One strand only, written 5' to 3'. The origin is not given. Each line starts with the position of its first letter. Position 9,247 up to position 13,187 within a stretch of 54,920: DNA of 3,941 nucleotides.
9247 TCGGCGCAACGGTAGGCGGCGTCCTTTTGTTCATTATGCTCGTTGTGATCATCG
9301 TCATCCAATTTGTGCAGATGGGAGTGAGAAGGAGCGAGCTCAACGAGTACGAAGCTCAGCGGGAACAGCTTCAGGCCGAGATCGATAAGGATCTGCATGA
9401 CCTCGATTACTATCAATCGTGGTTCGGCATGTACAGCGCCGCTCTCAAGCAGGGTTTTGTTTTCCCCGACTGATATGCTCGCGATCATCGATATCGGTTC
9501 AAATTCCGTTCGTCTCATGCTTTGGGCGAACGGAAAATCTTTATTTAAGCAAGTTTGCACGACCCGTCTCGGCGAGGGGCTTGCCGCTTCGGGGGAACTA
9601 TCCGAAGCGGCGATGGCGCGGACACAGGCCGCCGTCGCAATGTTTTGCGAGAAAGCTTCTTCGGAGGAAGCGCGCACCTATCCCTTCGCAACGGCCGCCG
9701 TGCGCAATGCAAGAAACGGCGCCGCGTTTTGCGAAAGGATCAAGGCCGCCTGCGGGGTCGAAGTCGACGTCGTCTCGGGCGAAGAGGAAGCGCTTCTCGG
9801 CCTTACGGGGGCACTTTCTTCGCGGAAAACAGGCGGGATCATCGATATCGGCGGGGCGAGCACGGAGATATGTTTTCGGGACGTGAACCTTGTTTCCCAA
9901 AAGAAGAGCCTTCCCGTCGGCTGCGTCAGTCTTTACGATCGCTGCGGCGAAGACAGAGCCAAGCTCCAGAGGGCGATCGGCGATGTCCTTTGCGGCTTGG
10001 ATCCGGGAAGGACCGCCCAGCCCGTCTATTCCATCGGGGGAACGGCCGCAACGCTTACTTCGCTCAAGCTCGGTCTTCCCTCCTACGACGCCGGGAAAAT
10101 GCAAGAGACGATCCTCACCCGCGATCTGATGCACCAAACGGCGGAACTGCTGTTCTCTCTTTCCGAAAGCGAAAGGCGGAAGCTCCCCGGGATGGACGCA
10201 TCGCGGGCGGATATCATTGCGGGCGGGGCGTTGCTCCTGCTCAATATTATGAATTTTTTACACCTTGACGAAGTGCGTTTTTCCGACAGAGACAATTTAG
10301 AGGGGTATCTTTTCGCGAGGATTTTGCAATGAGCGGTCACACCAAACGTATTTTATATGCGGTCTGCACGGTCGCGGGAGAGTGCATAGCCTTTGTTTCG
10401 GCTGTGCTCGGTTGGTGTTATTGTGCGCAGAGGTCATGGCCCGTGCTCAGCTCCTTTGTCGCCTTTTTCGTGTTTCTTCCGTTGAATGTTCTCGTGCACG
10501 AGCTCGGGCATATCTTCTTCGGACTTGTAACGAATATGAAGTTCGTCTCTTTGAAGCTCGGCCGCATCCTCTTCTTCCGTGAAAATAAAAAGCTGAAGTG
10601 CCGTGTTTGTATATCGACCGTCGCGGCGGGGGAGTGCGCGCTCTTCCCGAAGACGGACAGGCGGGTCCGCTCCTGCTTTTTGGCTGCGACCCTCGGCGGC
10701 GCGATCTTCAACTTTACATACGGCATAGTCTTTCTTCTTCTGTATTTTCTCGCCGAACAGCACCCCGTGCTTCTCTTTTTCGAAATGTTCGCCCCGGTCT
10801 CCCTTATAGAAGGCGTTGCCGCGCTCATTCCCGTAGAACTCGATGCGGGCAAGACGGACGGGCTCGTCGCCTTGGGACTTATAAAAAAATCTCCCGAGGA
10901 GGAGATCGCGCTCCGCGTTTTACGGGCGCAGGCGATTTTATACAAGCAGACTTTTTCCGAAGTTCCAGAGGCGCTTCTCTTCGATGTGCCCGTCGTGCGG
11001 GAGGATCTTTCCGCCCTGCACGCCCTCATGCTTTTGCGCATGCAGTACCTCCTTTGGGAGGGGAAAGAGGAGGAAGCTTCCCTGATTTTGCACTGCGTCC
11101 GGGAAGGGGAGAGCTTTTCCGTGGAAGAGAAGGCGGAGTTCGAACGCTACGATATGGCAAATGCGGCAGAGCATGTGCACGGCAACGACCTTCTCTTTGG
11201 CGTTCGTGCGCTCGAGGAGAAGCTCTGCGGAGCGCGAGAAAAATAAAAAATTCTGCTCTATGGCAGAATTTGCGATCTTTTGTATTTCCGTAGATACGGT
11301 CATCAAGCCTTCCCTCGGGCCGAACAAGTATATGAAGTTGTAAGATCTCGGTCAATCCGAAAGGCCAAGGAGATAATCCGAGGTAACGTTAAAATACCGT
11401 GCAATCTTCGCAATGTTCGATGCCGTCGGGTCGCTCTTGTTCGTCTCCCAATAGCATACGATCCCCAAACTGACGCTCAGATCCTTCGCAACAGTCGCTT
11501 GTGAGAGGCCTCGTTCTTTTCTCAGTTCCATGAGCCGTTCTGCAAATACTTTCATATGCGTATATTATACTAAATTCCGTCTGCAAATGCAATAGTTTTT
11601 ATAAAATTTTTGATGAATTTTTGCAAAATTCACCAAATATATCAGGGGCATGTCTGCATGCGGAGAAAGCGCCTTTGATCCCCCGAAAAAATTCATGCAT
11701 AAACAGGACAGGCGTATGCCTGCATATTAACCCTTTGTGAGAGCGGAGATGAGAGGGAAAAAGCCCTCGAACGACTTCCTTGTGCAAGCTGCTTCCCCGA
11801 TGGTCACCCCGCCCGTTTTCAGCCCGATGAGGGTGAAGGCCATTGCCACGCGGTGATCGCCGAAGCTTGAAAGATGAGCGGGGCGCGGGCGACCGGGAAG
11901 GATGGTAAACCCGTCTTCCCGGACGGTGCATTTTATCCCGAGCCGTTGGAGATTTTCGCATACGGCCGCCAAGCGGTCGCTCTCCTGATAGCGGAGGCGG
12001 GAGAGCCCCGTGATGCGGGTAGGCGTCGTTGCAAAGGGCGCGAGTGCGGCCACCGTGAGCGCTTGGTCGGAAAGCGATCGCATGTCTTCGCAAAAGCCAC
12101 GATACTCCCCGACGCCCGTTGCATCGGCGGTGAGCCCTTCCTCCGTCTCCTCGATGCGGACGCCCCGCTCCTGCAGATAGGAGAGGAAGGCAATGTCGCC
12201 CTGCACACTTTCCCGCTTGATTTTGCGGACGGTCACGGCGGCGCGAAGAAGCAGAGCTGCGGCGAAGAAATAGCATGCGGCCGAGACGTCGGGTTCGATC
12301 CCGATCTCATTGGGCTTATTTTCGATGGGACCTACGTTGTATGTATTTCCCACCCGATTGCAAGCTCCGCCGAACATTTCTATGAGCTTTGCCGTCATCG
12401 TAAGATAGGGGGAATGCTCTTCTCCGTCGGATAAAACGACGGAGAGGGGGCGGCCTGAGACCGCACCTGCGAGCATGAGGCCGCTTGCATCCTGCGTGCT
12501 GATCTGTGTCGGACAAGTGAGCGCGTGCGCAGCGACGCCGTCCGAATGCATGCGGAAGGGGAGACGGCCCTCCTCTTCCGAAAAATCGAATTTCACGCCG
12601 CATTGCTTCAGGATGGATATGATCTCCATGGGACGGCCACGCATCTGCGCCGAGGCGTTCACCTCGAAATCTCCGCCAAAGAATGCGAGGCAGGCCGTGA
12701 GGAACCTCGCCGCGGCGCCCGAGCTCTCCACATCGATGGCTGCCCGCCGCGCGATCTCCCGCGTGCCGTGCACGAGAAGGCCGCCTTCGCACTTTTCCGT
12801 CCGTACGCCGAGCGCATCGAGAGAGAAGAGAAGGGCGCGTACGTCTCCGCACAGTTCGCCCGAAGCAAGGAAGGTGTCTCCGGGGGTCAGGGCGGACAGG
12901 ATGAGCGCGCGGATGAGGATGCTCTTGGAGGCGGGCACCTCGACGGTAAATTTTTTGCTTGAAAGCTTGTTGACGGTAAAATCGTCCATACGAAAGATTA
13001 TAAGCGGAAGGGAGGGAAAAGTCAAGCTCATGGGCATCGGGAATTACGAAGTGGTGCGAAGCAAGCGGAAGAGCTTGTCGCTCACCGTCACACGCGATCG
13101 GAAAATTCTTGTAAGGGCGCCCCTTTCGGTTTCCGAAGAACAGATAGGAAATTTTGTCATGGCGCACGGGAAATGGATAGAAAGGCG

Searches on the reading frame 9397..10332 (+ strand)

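Call 11: search_protein_families(library=pfam, proteins=[window:9397-10332:+])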
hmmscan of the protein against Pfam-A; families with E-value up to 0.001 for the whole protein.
window:9397-10332:+ (311 aa): 1 family
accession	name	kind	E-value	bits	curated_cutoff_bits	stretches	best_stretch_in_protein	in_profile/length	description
PF02541.22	Ppx-GppA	-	1.8e-40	139.6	27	1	49-307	13-280/285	Ppx/GppA phosphatase family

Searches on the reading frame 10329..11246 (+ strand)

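Call 11: search_protein_families(library=pfam, proteins=[window:10329-11246:+])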
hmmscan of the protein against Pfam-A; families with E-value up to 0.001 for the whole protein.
window:10329-11246:+ (305 aa): 1 family
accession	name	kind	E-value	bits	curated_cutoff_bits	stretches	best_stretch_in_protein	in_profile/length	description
PF02163.28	Peptidase_M50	-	6.8e-07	29.3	27.2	1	46-197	2-106/221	Peptidase family M50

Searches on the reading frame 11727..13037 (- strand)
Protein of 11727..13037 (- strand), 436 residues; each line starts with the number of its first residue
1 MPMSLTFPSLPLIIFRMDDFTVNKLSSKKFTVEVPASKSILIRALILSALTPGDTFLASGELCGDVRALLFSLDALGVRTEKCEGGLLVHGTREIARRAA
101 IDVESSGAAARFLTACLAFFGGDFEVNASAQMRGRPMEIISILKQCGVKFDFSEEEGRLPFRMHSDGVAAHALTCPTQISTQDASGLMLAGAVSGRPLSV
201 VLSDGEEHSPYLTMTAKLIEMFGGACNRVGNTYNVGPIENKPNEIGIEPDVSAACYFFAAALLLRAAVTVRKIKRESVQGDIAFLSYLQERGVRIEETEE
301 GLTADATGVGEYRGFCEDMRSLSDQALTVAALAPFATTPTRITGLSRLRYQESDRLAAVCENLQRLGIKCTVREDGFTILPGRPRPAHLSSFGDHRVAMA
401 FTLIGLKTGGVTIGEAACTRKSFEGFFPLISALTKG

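Call 11: search_protein_families(library=pfam, proteins=[window:11727-13037:-])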
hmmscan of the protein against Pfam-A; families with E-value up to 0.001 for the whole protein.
window:11727-13037:- (436 aa): 1 family
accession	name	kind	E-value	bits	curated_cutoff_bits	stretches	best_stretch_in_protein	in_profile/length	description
PF00275.25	EPSP_synthase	-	1.1e-76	258.7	22.8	1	31-428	10-415/417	EPSP synthase (3-phosphoshikimate 1-carboxyvinyltransferase)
